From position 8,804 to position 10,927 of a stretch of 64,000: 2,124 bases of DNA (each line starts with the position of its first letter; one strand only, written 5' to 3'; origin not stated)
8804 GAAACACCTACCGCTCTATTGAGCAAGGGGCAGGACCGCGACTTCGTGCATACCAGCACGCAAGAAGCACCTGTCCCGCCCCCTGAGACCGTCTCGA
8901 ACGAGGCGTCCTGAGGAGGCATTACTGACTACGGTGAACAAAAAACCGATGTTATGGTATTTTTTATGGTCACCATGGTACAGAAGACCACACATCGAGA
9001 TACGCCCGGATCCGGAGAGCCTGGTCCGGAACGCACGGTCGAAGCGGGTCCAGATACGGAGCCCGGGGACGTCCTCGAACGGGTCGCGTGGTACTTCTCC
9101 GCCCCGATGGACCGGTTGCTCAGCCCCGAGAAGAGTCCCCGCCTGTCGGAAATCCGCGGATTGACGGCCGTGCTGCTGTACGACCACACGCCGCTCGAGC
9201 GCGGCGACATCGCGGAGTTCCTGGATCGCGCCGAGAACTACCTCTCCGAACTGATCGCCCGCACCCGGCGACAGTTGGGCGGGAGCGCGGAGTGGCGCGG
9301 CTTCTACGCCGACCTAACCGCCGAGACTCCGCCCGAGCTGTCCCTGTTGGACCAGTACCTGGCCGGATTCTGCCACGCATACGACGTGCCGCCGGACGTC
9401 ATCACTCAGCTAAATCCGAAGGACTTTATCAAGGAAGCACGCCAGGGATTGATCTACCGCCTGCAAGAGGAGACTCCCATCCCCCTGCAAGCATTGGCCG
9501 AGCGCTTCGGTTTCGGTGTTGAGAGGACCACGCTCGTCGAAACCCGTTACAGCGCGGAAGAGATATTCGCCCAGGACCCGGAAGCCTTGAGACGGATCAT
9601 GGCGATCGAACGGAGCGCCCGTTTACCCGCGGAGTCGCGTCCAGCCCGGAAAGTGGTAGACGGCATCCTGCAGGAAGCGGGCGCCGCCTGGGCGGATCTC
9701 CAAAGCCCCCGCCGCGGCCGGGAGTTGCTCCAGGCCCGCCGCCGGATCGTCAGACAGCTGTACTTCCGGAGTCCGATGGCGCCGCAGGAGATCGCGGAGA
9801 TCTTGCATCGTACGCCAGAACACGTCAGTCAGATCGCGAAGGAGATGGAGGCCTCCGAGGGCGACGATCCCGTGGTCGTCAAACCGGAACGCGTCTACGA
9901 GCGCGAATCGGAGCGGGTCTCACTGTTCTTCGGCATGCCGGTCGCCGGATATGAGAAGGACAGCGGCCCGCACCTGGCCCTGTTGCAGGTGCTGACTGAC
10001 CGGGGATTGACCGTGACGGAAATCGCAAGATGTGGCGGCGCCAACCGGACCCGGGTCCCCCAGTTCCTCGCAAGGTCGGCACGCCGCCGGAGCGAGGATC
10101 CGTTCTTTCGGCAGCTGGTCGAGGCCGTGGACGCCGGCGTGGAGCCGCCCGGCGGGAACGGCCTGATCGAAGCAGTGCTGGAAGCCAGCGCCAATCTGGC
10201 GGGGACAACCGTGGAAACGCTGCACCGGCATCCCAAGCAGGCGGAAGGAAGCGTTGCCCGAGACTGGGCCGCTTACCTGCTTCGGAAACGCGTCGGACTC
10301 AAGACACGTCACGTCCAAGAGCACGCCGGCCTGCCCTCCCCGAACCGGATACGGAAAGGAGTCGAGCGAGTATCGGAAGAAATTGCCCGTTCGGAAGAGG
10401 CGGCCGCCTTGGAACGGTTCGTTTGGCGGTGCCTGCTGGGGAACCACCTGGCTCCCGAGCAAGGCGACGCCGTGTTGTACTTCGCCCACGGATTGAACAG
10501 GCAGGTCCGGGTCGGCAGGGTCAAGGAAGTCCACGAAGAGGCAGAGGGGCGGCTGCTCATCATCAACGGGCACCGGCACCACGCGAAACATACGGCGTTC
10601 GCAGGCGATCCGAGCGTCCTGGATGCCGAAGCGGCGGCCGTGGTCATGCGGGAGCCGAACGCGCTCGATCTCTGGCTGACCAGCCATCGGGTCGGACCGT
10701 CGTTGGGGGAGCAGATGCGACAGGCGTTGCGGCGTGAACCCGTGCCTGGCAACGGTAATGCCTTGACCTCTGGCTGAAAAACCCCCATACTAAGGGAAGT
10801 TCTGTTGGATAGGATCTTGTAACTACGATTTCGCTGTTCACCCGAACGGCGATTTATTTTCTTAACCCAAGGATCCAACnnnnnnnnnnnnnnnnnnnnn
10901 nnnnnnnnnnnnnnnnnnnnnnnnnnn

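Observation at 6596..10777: Five-gene hypothetical cluster including a 607-aa protein built from about five degenerate DnaA-domain-IV-like HTH repeats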

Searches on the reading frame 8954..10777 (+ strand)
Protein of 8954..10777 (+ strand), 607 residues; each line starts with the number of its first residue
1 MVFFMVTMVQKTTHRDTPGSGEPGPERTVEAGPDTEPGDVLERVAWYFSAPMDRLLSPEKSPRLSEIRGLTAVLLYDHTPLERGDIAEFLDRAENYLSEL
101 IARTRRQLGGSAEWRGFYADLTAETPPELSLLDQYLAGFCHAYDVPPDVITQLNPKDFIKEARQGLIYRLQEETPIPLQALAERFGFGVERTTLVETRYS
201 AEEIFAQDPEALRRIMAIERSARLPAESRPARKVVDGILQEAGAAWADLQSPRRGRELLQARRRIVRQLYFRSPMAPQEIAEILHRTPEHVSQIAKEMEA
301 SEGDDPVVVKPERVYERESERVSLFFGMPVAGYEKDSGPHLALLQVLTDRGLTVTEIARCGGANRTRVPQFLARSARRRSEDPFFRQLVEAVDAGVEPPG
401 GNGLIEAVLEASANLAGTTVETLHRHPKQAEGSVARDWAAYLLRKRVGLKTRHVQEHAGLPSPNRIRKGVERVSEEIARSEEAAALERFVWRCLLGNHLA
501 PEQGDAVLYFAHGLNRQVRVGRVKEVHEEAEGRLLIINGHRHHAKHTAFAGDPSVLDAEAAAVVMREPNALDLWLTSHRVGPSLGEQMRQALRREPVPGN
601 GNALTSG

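Call 3: search_protein_families(library=pfam, proteins=[window:8954-10777:+], max_evalue=1)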
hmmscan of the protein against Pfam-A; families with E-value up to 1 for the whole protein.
window:8954-10777:+ (607 aa): 9 families
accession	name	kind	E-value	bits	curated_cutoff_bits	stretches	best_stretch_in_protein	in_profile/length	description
PF08299.17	Bac_DnaA_C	-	2.9e-10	40.5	31.5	1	39-90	3-54/69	Bacterial dnaA protein helix-turn-helix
PF01047.28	MarR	-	0.00012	22.4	24.6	1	264-301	7-44/59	MarR family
PF12840.13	HTH_20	-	0.00014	22.2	27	0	262-288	6-32/51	Helix-turn-helix domain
PF13545.12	HTH_Crp_2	-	0.00093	19.6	27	1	268-300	16-48/70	Crp-like helix-turn-helix domain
PF12802.13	MarR_2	-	0.0017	19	27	0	338-368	5-37/61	MarR family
PF21476.4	PF0610-like_N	-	0.0027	18.3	33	0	278-297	4-23/50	PF0610-like, N-terminal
PF04545.22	Sigma70_r4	-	0.021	14.7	24.1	1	260-296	6-42/50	Sigma-70, region 4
PF25212.1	HVO_A0114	-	0.023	14.9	27.6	0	257-300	19-62/84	HVO_A0114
PF13384.12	HTH_23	-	0.029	14.6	24.6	0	277-306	20-48/50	Homeodomain-like domain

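Call 4: search_protein_families(library=ncbifam, proteins=[window:8954-10777:+], max_evalue=1)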
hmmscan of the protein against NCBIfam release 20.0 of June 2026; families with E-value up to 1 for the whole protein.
window:8954-10777:+ (607 aa): 8 families
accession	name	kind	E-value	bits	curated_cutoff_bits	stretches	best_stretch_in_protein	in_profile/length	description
TIGR02479.1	FliA_WhiG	subfamily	0.0016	18.2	189.6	1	259-297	176-214/224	FliA/WhiG family RNA polymerase sigma factor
NF033788.1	HTH_metalloreg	subfamily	0.0022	17.8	55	1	261-293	12-44/77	metalloregulator ArsR/SmtB family transcription factor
TIGR02937.1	sigma70-ECF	superfamily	0.0031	17.1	42.9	1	259-297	118-156/165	sigma-70 family RNA polymerase sigma factor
NF005413.0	PRK06986.1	subfamily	0.02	14.7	201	1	259-297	189-227/241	RNA polymerase sigma factor FliA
NF001154.0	PRK00149.3-3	equivalog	0.077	11.9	410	0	34-92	365-424/462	chromosomal replication initiator protein DnaA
TIGR00362.1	DnaA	equivalog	0.096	11.7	343.9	0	36-91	347-402/437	chromosomal replication initiator protein DnaA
NF009091.0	PRK12427.1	equivalog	0.16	11.6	339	0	259-298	184-223/233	FliA/WhiG family RNA polymerase sigma factor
NF005494.0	PRK07108.1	equivalog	0.2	10.6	615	1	280-357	229-310/392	acetyl-CoA C-acyltransferase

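Call 5: find_homologous_proteins(query=window:8954-10777:+, max_evalue=0.001)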
Query window:8954-10777:+ (607 aa): 1 proteins with E <= 0.001 among 8000 candidates.
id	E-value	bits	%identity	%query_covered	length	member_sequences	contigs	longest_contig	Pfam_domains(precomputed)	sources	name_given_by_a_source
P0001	0.0e+0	1233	100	92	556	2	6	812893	PF08299.18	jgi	jgi:hypothetical protein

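Call 7: find_encoding_contigs(protein=P0001, flank=10000, max_places=10)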
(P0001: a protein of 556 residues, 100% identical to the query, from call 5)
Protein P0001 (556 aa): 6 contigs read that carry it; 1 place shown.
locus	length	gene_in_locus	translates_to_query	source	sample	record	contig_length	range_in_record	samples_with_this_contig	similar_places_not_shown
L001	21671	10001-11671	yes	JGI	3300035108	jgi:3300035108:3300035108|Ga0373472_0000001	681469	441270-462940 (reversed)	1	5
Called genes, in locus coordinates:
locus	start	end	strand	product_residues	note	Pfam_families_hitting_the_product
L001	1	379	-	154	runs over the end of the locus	PF13529:Peptidase_C39_2 (weak), PF03412:Peptidase_C39 (weak)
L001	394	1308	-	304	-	PF00892:EamA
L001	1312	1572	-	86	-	PF13472:Lipase_GDSL_2 (weak)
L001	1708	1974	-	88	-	-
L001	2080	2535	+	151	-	-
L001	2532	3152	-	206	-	-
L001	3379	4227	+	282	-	PF11999:Ice_binding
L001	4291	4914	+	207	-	PF04203:Sortase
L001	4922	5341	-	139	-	PF06983:3-dmu-9_3-mt, PF00903:Glyoxalase (weak)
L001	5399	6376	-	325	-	-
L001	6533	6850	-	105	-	-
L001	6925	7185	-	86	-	-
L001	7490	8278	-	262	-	-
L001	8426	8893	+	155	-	-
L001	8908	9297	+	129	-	-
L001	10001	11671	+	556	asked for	PF08299:Bac_DnaA_C (faint)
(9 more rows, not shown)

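Call 14: search_protein_families(library=phrogs, proteins=[window:8954-10777:+], max_evalue=0.1)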
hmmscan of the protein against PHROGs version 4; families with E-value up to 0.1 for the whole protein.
window:8954-10777:+ (607 aa): 0 families

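Call 16: search_protein_representatives(protein=window:8954-10777:+)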
Query: 607 residues. Proteins with E-value up to 0.001 (for the whole library): 11; up to 1e-10: 5; up to 1e-30: 4. The best 11 are listed.
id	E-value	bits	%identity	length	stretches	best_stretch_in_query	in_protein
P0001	0.0e+00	1233.3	100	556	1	52-607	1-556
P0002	4.7e-138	478.1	43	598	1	28-595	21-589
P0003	1.7e-76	274.9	34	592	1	4-592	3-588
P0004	6.3e-76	273.0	32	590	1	40-593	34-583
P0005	4.2e-17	78.8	37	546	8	21-62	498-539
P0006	1.4e-09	53.9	25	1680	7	31-165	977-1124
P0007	1.4e-07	47.3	27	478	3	37-187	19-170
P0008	2.6e-07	46.4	22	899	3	35-262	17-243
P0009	9.9e-05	37.9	23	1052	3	36-187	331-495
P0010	1.0e-04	37.9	25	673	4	394-482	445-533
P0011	1.6e-04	37.2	22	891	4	38-257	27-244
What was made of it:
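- Tried and rejected: The exhaustive HMMER search was needed to find the homologues (call 16).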

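Call 19: find_homologous_proteins(query=A1, max_evalue=0.001)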
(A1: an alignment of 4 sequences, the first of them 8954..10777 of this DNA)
Query A1 (4 sequences) (607 aa, profile of the alignment): 1 proteins with E <= 0.001 among 8000 candidates.
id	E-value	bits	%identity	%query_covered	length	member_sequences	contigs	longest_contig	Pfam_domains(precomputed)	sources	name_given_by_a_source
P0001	2.2e-263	893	100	92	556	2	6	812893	PF08299.18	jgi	jgi:hypothetical protein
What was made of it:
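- Tried and rejected: Word-indexed homologue searches with the protein and with the family alignment returned only the protein itself (calls 5, 19).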

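Call 20: find_related_loci(query=A1, collection=genome_contigs, flank=10000)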
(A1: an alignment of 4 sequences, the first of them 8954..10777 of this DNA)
Query A1 (607 aa) in genome_contigs; peptide patterns used: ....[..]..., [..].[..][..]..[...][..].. (x = any residue, [..] = any of these).
33 stretches matched a pattern, but none encodes a relative of the query by tblastn (E <= 1e-3).

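Call 21: find_related_loci(query=A1, collection=metagenome_contigs, flank=10000)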
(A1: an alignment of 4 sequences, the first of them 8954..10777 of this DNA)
Query A1 (607 aa) in metagenome_contigs; peptide patterns used: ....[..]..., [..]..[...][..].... (x = any residue, [..] = any of these).
52 stretches matched a pattern, but none encodes a relative of the query by tblastn (E <= 1e-3).
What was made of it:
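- Tried and rejected: Scans of GTDB species genomes and of JGI metagenome contigs with the family alignment found no locus (calls 20, 21).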

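Call 22: find_encoding_contigs(protein=P0002, flank=10000, max_places=6)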
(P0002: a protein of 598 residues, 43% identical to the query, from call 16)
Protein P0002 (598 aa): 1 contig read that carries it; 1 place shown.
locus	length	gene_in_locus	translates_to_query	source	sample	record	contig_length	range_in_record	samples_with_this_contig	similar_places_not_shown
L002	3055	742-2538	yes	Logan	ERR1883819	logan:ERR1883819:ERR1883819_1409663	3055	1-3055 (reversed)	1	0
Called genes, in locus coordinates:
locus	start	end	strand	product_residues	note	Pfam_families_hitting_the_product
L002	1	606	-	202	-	?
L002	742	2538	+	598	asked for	PF08299:Bac_DnaA_C (faint), PF08281:Sigma70_r4_2 (faint)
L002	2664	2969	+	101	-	-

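Call 23: find_encoding_contigs(protein=P0003, flank=10000, max_places=6)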
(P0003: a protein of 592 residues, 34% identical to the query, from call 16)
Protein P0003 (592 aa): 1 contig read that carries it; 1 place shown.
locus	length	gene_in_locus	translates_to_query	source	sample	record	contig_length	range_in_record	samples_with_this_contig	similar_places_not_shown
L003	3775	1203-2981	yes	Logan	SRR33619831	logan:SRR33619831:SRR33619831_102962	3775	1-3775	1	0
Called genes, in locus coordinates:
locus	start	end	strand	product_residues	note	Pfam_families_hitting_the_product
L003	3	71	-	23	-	?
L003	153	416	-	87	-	-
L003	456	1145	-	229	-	-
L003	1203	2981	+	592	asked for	-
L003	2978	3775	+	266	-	?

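Call 24: find_encoding_contigs(protein=P0004, flank=10000, max_places=6)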
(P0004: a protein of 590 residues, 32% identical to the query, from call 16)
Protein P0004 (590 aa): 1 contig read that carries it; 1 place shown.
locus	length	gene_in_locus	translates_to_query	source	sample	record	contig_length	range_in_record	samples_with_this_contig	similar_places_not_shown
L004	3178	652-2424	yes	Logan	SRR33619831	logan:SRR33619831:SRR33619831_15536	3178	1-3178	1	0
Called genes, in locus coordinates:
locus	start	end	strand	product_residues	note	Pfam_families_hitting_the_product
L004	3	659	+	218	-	?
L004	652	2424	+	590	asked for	PF13384:HTH_23 (faint), PF04545:Sigma70_r4 (faint), PF08281:Sigma70_r4_2 (weak)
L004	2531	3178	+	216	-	?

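Call 39: search_solved_structures(query=A1, max_evalue=10, show_alignments=3)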
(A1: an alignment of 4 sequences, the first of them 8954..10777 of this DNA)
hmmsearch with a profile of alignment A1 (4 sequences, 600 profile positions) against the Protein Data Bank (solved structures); distinct sequences matched with E-value up to 10: 5.
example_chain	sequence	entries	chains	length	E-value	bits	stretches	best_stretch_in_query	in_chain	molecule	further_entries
2hcb_A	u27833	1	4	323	0.0016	19.9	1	35-104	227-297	Chromosomal replication initiator protein dnaA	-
1l8q_A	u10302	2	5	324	0.0016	19.9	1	35-104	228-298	Chromosomal replication initiator protein dnaA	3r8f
2z4r_A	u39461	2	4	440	0.31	12.3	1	35-121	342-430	Chromosomal replication initiator protein dnaA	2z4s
9f5x_1R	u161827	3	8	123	0.48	11.8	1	77-135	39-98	Cytochrome b-c1 complex subunit 7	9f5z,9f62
1zlj_A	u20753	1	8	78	1.1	10.6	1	77-126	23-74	Dormancy Survival Regulator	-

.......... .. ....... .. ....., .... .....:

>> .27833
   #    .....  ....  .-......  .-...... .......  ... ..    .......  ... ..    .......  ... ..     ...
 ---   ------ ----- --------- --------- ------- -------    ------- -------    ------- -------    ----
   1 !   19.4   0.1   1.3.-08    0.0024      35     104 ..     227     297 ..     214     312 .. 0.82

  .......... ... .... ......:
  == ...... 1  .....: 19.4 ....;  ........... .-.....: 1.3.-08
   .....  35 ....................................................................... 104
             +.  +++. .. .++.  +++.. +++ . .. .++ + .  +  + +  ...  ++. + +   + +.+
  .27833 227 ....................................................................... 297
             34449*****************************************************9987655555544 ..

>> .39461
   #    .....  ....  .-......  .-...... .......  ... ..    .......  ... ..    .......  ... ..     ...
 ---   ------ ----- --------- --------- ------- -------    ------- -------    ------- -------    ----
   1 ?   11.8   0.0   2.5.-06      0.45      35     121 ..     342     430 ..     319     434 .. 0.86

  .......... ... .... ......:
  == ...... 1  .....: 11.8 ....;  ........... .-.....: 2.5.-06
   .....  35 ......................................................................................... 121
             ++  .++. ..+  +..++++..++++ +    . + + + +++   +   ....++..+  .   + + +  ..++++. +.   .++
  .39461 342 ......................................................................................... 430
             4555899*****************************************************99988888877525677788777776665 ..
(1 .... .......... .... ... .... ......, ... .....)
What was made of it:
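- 9062..9316 (+): Repeat 1 (aa 37-121), a DnaA domain IV-like module. The family profile hits Aquifex DnaA domain IV at E=0.0016 through this repeat (call 39).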

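Call 42: find_encoding_contigs(protein=P0008, flank=8000, max_places=3)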
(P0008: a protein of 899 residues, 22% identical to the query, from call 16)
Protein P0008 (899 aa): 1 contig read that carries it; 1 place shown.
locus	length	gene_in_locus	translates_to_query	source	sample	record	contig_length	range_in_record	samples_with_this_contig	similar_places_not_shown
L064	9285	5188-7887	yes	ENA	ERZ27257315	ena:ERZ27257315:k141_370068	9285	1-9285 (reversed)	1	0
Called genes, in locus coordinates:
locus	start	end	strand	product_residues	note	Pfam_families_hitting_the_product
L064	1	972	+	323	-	?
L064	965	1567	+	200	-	PF04203:Sortase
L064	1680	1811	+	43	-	-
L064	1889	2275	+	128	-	PF03779:SPW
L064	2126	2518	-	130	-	-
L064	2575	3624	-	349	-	PF00135:COesterase, PF20434:BD-FAE, PF07859:Abhydrolase_3, PF00326:Peptidase_S9 (faint)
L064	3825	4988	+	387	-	-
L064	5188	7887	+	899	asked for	PF08281:Sigma70_r4_2 (faint), PF08299:Bac_DnaA_C (weak)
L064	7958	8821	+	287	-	PF01636:APH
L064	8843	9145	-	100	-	PF13376:OmdA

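Call 43: find_encoding_contigs(protein=P0010, flank=8000, max_places=3)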
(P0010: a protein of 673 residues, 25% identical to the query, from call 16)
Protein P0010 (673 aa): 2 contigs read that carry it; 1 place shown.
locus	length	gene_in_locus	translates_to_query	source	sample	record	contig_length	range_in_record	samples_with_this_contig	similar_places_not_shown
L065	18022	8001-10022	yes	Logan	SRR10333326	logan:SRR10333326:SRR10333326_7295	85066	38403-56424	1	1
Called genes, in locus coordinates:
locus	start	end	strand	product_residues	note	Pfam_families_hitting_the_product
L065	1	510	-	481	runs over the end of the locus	PF04851:ResIII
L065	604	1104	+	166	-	-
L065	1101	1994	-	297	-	PF00990:GGDEF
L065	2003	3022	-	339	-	PF00437:T2SSE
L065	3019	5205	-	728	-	PF14490:HHH_RecD2 (weak), PF13538:UvrD_C_2 (faint), PF13604:AAA_30, PF01443:Viral_helicase1 (faint), PF13245:AAA_19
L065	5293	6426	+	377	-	PF01807:Zn_ribbon_DnaG (weak)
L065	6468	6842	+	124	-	PF08299:Bac_DnaA_C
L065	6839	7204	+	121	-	-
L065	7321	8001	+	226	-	-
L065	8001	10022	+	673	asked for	PF12833:HTH_18 (faint), PF08299:Bac_DnaA_C, PF13404:HTH_AsnC-type (faint), PF08299:Bac_DnaA_C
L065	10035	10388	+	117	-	-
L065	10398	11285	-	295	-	-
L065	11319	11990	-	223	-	PF20432:Xre-like-HTH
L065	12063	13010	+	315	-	-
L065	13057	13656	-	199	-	-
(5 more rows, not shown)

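Call 47: predict_structure(alignment_id=A1)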
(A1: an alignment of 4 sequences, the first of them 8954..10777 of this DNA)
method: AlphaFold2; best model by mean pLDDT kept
length: 607 residues; sequences in the alignment: 4
mean_pLDDT: 68.8   pTM: 0.38
mean pLDDT of the five models: 68.8, 67.9, 66.2, 62.4, 59.6
residues with pLDDT >= 90: 40; 70-90: 334; 50-70: 80; < 50: 153
segments of 3 or more residues with pLDDT < 50: 1-39, 49-61, 124-127, 300-308, 498-507, 512-522, 538-560, 562-567, 572-574, 576-607
pLDDT, mean of each block of 10 residues (from residue 1): 21 26 26 43 50 42 67 77 77 82 79 65 55 86 86 83 89 76 73 77 83 83 79 90 85 73 89 89 87 72 41 86 88 84 88 82 77 87 85 75 82 73 73 86 89 86 88 90 75 59 45 42 58 52 32 43 48 46 44 38 31
secondary structure, 60 per line:
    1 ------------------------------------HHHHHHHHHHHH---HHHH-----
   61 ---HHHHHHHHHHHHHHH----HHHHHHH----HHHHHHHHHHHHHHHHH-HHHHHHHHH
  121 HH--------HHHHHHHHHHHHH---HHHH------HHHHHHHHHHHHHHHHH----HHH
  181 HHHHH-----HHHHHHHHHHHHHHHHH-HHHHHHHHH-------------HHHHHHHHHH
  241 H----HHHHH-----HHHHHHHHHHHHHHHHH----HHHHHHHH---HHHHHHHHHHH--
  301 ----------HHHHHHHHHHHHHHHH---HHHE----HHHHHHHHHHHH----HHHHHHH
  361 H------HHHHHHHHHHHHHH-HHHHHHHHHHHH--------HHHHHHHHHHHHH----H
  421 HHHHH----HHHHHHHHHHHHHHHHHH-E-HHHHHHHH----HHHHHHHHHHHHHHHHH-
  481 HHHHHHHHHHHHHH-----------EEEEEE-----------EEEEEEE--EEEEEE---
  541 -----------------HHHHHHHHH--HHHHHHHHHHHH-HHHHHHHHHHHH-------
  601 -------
elements in order: H37-48 H52-55 H64-78 H83-89 H94-110 H112-122 H131-143 H147-150 H157-173 H178-185 H191-207 H209-217 H231-241 H246-250 H256-272 H277-284 H288-298 H311-326 H338-349 H354-361 H368-381 H383-394 H403-415 H420-425 H430-447 H451-458 H463-479 H481-494 E506-511 E523-529 E532-537 H558-566 H569-580 H582-593
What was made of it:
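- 9062..9316 (+): The model shows six helices, with the first two helices (aa 37-55) and the loop after them at low confidence (call 47).
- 9638..9871 (+): Repeat 3 (aa 229-306), a DnaA-IV-like module without helix 6. Five helices, pLDDT 72-90 (call 47).
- On Bac_DnaA_C / DnaA domain IV superfamily: The same helix pattern appears in all five repeats (call 47).
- All five repeats show the same helix pattern at pLDDT 70-90 (call 47). The inter-repeat geometry of the model is unreliable (pTM 0.38, call 47).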
